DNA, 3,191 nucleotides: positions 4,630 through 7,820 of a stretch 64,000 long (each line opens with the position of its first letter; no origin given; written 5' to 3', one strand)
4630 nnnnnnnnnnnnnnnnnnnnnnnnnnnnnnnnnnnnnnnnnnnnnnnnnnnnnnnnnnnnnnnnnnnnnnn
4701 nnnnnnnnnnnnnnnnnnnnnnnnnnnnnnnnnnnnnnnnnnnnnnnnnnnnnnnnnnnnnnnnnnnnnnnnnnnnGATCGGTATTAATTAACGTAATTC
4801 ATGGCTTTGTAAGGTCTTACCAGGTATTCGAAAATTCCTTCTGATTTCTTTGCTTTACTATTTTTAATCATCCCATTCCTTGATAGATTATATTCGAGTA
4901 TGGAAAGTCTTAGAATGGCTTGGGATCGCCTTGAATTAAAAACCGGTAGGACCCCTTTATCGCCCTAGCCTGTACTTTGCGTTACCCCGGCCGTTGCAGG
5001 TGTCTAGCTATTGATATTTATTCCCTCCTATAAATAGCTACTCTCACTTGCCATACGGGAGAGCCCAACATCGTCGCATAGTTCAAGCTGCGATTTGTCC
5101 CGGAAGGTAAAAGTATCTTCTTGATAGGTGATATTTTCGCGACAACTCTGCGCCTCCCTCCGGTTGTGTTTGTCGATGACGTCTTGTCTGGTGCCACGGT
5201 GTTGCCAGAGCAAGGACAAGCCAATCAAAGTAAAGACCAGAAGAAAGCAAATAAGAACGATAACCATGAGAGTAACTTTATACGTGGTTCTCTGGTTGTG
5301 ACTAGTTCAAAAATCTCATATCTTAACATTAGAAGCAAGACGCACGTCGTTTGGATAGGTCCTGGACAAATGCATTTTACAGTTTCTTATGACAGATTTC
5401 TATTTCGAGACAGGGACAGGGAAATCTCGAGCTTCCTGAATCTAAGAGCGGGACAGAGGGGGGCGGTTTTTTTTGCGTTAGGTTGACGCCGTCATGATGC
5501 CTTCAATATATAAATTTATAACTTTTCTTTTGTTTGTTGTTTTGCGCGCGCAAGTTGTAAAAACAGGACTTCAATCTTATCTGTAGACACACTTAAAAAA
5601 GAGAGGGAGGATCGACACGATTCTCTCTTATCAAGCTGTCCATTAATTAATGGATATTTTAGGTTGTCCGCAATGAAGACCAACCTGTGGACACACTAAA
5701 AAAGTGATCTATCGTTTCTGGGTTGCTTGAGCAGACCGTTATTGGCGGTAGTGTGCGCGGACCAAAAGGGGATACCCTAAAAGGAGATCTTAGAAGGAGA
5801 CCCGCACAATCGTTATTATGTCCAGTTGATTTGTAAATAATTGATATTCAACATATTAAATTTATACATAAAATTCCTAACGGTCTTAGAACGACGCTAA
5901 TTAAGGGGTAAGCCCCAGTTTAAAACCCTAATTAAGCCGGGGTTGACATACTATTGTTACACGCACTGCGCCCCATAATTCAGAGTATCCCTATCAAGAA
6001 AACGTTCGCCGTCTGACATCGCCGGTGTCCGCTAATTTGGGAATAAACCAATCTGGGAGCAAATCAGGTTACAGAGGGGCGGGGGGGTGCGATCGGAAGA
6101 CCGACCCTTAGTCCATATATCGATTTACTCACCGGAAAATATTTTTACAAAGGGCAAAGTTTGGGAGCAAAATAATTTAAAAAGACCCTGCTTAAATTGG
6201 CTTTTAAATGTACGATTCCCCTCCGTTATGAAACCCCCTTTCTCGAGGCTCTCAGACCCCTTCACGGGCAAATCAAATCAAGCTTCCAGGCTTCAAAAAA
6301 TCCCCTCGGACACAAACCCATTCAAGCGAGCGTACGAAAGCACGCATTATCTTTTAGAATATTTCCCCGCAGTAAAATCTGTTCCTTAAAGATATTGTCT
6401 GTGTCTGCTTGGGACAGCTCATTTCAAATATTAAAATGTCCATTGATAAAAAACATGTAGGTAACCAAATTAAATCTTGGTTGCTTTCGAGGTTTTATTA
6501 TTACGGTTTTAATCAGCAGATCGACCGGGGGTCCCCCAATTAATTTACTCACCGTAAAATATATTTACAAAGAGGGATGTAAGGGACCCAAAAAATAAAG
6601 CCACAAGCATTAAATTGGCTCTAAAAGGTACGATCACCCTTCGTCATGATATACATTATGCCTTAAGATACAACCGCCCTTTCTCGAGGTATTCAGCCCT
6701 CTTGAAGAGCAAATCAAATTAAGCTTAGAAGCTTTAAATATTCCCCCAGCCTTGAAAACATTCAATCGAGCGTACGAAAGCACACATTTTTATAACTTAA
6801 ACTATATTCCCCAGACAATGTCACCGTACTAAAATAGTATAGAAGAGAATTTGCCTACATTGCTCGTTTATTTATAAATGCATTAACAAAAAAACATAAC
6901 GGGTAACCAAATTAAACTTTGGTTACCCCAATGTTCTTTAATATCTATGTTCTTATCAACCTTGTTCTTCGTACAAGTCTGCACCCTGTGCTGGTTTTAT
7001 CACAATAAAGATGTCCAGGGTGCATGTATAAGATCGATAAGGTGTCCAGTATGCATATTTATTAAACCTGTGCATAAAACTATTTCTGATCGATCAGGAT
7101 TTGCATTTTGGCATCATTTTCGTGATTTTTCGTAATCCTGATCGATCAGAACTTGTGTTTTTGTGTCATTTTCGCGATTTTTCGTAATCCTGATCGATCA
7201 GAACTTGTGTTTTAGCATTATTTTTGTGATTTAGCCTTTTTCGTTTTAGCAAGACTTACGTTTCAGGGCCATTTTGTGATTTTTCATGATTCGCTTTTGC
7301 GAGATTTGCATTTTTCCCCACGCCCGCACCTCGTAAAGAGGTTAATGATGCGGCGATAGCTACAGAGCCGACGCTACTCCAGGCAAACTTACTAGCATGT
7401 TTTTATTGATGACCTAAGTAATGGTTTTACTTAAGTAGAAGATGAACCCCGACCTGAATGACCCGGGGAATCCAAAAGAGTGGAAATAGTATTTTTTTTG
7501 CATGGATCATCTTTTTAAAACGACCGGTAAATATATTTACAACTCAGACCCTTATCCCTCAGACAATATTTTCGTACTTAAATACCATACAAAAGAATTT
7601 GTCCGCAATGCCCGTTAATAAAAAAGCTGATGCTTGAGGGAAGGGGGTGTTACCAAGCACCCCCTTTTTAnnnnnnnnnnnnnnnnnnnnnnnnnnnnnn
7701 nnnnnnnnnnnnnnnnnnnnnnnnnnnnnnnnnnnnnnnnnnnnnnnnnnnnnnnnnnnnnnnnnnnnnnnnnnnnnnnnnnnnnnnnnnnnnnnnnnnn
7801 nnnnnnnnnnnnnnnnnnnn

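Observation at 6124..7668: Tandem paralogous promoter-to-terminator units without conserved ORFs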

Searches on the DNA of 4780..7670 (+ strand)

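Call 10: search_dna_similar(query=window:4780-7670:+, collection=plasmids, mode=distant)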
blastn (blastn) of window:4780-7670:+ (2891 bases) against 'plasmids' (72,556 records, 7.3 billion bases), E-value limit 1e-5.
No match.

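Call 49: search_dna_similar(query=window:5372-7670:+, collection=phages, mode=distant)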
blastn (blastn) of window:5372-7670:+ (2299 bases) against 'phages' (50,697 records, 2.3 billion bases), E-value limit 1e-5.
No match.
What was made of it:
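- Tried and rejected: Plasmid and phage collections in distant mode gave no match (calls 10, 49).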

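Call 107: search_rna_families(sources=[L045, L108, L110, L111, L112], threshold=gathering)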
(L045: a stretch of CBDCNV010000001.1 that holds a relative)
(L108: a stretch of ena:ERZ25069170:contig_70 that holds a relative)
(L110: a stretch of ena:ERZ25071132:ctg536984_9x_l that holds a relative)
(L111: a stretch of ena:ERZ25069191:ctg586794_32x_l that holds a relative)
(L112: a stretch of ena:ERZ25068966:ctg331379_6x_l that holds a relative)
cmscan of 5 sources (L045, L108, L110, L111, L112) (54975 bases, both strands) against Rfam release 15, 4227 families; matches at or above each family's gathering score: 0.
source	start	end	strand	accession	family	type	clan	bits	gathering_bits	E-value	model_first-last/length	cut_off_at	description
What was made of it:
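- On Any Rfam 15 RNA family: The five homologous loci give no hits (call 107).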
